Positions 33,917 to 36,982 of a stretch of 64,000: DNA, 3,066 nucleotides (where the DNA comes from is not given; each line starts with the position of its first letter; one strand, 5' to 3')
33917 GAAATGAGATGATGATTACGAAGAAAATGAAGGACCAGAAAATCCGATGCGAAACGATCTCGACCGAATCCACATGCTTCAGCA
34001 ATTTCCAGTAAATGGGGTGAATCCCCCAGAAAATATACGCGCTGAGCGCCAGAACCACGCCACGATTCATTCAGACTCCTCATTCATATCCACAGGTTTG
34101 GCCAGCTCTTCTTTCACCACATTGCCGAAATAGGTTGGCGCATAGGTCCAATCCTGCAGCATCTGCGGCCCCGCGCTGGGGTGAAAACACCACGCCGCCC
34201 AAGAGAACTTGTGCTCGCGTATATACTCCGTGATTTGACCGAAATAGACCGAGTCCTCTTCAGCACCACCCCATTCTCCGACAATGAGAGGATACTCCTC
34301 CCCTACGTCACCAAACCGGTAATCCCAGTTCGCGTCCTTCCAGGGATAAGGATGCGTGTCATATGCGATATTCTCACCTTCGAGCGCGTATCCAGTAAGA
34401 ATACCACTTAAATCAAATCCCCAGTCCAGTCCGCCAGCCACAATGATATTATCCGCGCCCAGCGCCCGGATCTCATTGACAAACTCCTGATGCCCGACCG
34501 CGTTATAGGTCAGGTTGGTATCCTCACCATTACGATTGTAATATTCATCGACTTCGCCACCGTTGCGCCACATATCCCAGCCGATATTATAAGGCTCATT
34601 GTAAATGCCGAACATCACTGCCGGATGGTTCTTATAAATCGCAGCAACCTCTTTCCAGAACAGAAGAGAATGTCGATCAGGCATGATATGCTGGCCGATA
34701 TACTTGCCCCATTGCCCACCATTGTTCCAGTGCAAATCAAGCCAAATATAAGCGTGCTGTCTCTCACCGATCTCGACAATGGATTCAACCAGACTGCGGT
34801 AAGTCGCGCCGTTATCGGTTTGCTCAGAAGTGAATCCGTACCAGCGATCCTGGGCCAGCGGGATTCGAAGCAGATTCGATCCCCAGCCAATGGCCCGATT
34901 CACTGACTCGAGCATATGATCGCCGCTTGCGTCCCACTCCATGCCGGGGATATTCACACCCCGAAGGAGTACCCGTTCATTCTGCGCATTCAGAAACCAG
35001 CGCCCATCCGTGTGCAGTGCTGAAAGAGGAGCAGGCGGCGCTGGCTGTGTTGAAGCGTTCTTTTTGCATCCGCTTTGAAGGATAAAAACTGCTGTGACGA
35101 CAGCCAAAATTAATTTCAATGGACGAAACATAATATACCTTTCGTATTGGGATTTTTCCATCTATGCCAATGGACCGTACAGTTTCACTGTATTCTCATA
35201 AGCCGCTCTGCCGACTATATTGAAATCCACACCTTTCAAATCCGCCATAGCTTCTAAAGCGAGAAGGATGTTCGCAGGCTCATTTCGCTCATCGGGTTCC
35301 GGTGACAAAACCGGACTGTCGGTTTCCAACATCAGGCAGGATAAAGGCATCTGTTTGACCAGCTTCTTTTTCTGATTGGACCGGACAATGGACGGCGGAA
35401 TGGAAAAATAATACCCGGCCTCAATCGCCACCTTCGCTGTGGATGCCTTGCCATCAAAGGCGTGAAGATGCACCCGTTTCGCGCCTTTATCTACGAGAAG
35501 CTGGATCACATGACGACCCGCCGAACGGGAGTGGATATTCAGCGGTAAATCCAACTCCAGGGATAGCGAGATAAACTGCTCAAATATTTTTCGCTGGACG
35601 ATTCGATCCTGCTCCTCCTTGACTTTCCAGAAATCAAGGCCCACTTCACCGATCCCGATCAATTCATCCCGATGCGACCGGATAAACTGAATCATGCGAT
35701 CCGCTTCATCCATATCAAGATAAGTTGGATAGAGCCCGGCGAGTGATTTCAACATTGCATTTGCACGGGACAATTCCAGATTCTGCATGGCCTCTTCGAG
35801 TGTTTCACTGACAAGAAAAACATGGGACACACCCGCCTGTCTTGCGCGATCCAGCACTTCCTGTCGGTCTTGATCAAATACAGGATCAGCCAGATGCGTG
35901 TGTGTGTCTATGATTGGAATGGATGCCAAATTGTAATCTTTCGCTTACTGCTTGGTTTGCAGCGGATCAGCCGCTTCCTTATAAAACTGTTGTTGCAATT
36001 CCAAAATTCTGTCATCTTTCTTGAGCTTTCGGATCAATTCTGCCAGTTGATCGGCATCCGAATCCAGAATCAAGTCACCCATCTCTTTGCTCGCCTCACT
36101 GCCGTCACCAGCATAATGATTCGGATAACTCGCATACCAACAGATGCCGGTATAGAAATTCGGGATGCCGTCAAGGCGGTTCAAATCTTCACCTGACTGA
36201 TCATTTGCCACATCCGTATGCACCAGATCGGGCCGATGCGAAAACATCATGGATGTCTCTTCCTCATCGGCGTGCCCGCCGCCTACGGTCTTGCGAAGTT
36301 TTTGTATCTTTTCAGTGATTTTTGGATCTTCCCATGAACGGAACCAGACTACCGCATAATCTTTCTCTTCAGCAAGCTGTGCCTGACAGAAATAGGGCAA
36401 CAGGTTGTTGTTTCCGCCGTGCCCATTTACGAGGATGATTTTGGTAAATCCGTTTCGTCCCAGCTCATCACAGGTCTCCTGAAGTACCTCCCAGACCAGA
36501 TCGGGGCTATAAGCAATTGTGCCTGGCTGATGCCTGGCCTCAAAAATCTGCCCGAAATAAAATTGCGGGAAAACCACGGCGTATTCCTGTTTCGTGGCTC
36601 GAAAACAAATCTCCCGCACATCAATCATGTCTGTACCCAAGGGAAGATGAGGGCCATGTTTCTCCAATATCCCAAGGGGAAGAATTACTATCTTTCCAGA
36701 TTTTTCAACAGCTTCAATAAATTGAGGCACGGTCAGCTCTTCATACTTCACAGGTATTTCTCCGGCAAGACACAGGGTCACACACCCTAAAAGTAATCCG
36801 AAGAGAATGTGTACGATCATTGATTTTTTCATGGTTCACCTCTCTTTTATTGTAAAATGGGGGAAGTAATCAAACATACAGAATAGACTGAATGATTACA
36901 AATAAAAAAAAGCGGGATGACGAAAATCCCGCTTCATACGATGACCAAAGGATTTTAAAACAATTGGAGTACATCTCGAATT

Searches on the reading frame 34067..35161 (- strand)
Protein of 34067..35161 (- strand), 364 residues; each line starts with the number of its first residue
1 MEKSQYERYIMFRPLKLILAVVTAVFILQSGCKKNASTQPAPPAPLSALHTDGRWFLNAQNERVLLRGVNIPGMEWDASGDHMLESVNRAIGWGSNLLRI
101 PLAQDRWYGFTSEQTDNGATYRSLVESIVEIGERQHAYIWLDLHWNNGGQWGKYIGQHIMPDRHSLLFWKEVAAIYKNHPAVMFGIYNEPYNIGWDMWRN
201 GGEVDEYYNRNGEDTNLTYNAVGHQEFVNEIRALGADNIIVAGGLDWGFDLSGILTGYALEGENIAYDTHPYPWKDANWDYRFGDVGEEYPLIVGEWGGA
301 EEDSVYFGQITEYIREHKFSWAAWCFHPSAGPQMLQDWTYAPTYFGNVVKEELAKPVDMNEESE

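Call 54: search_protein_families(library=pfam, proteins=[window:34067-35161:-], max_evalue=0.0001)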
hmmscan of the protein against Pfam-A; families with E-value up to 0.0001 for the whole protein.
window:34067-35161:- (364 aa): 1 family
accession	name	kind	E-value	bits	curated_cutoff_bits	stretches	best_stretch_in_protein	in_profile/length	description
PF00150.24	Cellulase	-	4e-27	95.8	23.5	1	60-328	4-270/272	Cellulase (glycosyl hydrolase family 5)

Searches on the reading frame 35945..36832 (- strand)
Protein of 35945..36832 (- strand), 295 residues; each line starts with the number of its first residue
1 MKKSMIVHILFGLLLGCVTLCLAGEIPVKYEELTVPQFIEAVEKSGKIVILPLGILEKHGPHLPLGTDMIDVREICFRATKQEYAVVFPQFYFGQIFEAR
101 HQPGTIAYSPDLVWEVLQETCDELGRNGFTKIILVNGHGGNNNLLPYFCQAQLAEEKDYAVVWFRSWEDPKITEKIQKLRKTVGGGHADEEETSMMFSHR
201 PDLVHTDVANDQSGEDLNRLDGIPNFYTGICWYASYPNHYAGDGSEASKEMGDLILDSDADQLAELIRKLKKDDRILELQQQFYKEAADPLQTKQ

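Call 54: search_protein_families(library=pfam, proteins=[window:35945-36832:-], max_evalue=0.0001)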
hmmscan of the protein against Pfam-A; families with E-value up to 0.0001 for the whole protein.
window:35945-36832:- (295 aa): 1 family
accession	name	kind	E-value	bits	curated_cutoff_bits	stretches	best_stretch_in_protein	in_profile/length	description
PF02633.19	Creatininase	-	8.9e-55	186.1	31.3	1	31-267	1-238/238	Creatinine amidohydrolase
